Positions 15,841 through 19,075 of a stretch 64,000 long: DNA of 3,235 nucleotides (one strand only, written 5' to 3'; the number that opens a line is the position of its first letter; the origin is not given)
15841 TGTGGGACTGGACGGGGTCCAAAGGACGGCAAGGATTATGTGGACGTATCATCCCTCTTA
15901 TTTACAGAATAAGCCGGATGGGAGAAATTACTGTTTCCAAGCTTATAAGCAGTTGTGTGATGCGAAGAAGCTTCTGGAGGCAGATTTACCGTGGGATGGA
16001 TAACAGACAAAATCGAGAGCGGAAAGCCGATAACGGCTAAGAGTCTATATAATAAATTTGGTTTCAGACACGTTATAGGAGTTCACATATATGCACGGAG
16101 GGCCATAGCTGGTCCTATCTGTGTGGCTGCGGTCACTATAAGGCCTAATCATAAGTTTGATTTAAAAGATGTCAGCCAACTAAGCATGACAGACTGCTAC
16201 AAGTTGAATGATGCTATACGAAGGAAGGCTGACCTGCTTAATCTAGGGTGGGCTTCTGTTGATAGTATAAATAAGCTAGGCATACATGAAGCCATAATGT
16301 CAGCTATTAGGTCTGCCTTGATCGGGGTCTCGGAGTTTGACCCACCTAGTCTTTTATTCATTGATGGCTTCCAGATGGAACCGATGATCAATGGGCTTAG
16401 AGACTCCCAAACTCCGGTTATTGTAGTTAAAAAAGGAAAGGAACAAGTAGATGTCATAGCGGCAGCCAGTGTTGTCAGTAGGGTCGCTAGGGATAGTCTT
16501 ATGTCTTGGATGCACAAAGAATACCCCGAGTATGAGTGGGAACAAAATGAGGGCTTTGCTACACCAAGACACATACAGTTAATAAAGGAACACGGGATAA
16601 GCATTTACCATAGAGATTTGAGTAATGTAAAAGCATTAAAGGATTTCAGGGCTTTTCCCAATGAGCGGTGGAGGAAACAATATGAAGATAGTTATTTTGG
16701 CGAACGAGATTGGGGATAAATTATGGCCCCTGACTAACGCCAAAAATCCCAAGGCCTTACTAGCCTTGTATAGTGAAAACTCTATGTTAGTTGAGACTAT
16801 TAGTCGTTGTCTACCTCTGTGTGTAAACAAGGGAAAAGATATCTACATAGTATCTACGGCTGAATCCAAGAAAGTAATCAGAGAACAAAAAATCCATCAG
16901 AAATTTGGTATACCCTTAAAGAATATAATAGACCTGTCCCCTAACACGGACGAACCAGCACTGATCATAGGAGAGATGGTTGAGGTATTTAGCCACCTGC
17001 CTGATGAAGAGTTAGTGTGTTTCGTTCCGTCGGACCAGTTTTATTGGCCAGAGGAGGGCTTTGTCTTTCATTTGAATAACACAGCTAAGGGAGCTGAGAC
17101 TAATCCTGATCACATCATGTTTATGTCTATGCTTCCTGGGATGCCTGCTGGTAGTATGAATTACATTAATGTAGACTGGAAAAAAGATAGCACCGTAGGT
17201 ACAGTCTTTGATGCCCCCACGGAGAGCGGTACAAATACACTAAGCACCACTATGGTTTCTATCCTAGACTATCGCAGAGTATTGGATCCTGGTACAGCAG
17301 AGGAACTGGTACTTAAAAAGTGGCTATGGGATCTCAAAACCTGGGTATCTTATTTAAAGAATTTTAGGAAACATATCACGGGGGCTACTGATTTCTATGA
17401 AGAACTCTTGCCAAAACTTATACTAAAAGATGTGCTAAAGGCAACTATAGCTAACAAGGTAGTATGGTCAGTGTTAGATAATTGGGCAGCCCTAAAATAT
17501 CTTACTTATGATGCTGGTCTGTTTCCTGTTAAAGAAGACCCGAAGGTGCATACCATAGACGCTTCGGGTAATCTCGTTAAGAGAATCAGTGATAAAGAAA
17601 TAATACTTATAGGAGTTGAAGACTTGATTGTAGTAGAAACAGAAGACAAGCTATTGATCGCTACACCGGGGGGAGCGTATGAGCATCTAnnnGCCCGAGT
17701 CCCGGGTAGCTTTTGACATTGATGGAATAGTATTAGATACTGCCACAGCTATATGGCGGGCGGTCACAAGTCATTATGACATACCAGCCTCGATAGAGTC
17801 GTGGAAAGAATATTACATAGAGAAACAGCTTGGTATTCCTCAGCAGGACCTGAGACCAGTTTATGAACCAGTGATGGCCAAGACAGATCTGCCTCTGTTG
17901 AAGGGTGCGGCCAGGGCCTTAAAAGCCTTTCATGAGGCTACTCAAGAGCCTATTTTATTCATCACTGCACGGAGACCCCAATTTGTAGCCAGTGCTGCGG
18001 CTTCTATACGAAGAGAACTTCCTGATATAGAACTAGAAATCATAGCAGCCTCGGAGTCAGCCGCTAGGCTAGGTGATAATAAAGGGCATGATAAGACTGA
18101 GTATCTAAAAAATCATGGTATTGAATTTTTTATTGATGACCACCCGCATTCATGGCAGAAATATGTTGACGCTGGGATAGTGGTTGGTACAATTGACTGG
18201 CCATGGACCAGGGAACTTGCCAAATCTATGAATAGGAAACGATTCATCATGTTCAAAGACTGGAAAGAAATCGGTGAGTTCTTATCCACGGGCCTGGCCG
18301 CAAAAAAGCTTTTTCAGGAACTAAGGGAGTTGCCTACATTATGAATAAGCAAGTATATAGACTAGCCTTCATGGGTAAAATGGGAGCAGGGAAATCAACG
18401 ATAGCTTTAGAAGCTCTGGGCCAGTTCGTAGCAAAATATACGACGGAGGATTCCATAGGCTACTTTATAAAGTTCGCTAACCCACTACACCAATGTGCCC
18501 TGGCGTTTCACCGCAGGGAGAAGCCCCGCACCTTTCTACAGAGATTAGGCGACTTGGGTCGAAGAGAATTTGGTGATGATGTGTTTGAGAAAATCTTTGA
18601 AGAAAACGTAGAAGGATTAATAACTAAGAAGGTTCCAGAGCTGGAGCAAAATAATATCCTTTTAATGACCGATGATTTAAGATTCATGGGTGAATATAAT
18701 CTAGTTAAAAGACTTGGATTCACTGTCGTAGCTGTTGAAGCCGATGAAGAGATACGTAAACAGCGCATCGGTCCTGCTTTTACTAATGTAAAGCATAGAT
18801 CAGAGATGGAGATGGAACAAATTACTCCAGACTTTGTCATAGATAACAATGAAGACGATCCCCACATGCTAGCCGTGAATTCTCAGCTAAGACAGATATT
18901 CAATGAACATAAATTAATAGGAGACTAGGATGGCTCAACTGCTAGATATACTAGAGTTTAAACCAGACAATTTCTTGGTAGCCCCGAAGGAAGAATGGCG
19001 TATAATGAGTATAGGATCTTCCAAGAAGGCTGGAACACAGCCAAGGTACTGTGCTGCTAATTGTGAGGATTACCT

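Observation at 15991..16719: RNase HII homolog that has lost three of four catalytic acidic residues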

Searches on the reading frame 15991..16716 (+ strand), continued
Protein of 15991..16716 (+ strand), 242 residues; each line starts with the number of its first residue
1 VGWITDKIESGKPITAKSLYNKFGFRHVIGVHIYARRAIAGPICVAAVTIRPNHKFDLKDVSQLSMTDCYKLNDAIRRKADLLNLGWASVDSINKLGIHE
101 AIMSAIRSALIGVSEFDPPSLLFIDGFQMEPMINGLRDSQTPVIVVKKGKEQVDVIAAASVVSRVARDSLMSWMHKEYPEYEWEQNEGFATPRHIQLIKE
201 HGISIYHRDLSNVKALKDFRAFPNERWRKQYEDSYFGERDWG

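Call 77: find_related_loci(query=A3, collection=genome_contigs, flank=5000)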
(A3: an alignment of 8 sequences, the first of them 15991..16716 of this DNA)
Query A3 (242 aa) in genome_contigs; peptide patterns used: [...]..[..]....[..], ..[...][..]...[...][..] (x = any residue, [..] = any of these).
202 stretches matched a pattern; 48 encode a relative of the query (tblastn E <= 1e-3); 48 distinct loci.
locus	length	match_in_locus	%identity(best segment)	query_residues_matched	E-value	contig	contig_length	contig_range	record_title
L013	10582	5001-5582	32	10-208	1e-24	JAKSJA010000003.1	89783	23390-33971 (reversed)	MAG: Bacteroidaceae bacterium isolate Horse_feces35 MAG035_3, whole genome shotgun sequence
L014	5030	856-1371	33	35-213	3e-24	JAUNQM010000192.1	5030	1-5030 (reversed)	MAG: Prevotellaceae bacterium isolate S38M_St_55 NODE_5784_length_5030_cov_4.632764, whole genome shotgun sequence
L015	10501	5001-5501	34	35-208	8e-24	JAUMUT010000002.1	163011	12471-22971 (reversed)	MAG: Capnocytophaga sp. isolate S12M_Sa_22 NODE_13_length_163011_cov_24.017778, whole genome shotgun sequence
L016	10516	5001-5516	33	30-208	2e-23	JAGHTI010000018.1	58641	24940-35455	MAG: Candidatus Equicola stercoris isolate E3_MB2_38 c_000000861360, whole genome shotgun sequence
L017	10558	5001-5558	34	36-213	3e-23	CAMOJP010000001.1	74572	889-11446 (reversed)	MAG: uncultured Bacteroidales bacterium isolate SRR873603_bin.104_metaWRAP_v1.3_MAG genome assembly, contig: NODE_564_le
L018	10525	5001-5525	32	36-225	2e-23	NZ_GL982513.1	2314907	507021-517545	Prevotella pallens ATCC 700821 SCAFFOLD1, whole genome shotgun sequence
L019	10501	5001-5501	35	35-208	4e-23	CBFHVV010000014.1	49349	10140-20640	MAG: Croceimicrobium sp. isolate Co_bin_245_strict genome assembly, contig: Co_bin_245_strict_c14, whole genome shotgun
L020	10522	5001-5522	33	35-223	6e-23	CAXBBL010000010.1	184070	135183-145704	MAG TPA_asm: uncultured Schleiferiaceae bacterium isolate ERR2762107_binner123_Refined_32 genome assembly, contig: ERZ34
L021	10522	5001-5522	33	35-223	8e-23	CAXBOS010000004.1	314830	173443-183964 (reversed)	MAG TPA_asm: uncultured Schleiferiaceae bacterium isolate ERR2762188_concoct_58 genome assembly, contig: ERZ3421808.34,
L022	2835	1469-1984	34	30-208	1e-22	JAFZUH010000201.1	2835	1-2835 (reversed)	MAG: Bacteroidales bacterium isolate RGIG8104 Water_buffalos_Rumen-3__c1228019, whole genome shotgun sequence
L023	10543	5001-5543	30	20-208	2e-22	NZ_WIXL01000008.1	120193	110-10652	Oceanobacillus halotolerans strain YIM 98839 Scaffold8, whole genome shotgun sequence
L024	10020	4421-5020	33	22-226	3e-22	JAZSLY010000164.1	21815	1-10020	MAG: Eubacteriales bacterium isolate T1900044556_TS20190022.MAGScoT_cleanbin_000015 SGB_302_k141_334005, whole genome sh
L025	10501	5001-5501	36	35-208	3e-22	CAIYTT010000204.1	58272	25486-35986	MAG: uncultured Bacteroidetes bacterium isolate A14_bin-0263 genome assembly, contig: bin-0263:204/244, whole genome sho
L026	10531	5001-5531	33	24-208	5e-22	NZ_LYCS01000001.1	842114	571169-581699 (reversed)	Oceanobacillus sp. Castelsardo contig_1, whole genome shotgun sequence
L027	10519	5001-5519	33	36-223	6e-22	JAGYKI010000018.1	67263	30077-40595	MAG: Schleiferiaceae bacterium isolate M30B63 18, whole genome shotgun sequence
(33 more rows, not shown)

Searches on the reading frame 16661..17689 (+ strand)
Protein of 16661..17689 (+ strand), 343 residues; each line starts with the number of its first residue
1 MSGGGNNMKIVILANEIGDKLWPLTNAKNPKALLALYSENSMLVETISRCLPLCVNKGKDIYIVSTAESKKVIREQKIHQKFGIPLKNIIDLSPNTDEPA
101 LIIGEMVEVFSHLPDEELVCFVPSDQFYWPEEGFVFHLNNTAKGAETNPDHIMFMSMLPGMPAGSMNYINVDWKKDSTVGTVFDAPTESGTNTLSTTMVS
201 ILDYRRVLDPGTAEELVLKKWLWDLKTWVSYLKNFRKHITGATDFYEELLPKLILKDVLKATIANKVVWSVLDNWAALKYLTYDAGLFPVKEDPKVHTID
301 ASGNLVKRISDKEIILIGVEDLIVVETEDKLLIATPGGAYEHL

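Call 11: search_protein_families(library=pfam, proteins=[window:16661-17689:+], max_evalue=0.01)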
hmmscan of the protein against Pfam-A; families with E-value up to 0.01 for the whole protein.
window:16661-17689:+ (343 aa): 2 families
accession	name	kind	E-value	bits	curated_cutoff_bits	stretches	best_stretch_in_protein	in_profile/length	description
PF00483.29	NTP_transferase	-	4.3e-08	33.5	21.2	1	11-130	3-115/245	Nucleotidyl transferase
PF22640.1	ManC_GMP_beta-helix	-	4.2e-06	27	27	1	298-334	5-40/55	MannoseP isomerase/GMP-like beta-helix domain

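Call 20: search_protein_families(library=ncbifam, proteins=[window:16661-17689:+], max_evalue=0.01)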
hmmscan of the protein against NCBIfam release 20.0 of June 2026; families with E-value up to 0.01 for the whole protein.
window:16661-17689:+ (343 aa): 4 families
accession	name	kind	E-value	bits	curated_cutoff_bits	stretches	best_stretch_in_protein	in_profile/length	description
TIGR01479.1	GMP_PMI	equivalog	2.2e-15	56.4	372.95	2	10-175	3-161/467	mannose-1-phosphate guanylyltransferase/mannose-6-phosphate isomerase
NF012004.0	PRK15460.1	equivalog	5.6e-07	28.6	859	1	10-170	8-162/478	mannose-1-phosphate guanyltransferase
NF012024.0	PRK15480.1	equivalog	0.00081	18.6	588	1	9-106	5-98/292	glucose-1-phosphate thymidylyltransferase RfbA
TIGR03992.1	Arch_glmU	subfamily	0.0024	16.8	292.1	1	8-83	1-71/393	bifunctional sugar-1-phosphate nucleotidylyltransferase/acetyltransferase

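Call 40: search_protein_families(library=phrogs, proteins=[window:16661-17689:+], max_evalue=0.001)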
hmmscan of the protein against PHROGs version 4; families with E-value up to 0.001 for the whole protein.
window:16661-17689:+ (343 aa): 0 families

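Call 65: search_protein_families(library=padloc, proteins=[window:16661-17689:+], max_evalue=0.001)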
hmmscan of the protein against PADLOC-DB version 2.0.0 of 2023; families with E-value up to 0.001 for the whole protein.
window:16661-17689:+ (343 aa): 0 families

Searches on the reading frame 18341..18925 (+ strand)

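Call 11: search_protein_families(library=pfam, proteins=[window:18341-18925:+], max_evalue=0.01)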
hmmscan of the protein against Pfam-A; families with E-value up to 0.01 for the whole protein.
window:18341-18925:+ (195 aa): 1 family
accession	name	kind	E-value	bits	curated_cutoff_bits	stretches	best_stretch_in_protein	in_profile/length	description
PF13238.12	AAA_18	-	0.0095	16.8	29.4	0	10-144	3-109/128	AAA domain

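Call 20: search_protein_families(library=ncbifam, proteins=[window:18341-18925:+], max_evalue=0.01)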
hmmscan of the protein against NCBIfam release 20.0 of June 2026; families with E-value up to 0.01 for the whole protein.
window:18341-18925:+ (195 aa): 1 family
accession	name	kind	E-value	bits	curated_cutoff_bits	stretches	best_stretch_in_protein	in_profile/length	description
NF006226.0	PRK08356.1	equivalog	0.00028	20.7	189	1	11-144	11-133/195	hypothetical protein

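Call 40: search_protein_families(library=phrogs, proteins=[window:18341-18925:+], max_evalue=0.001)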
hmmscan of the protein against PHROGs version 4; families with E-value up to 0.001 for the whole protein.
window:18341-18925:+ (195 aa): 1 family
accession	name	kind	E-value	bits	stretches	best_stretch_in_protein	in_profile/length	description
phrog_139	-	other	6.6e-19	69.5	1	8-178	86-253/342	deoxynucleoside monophosphate kinase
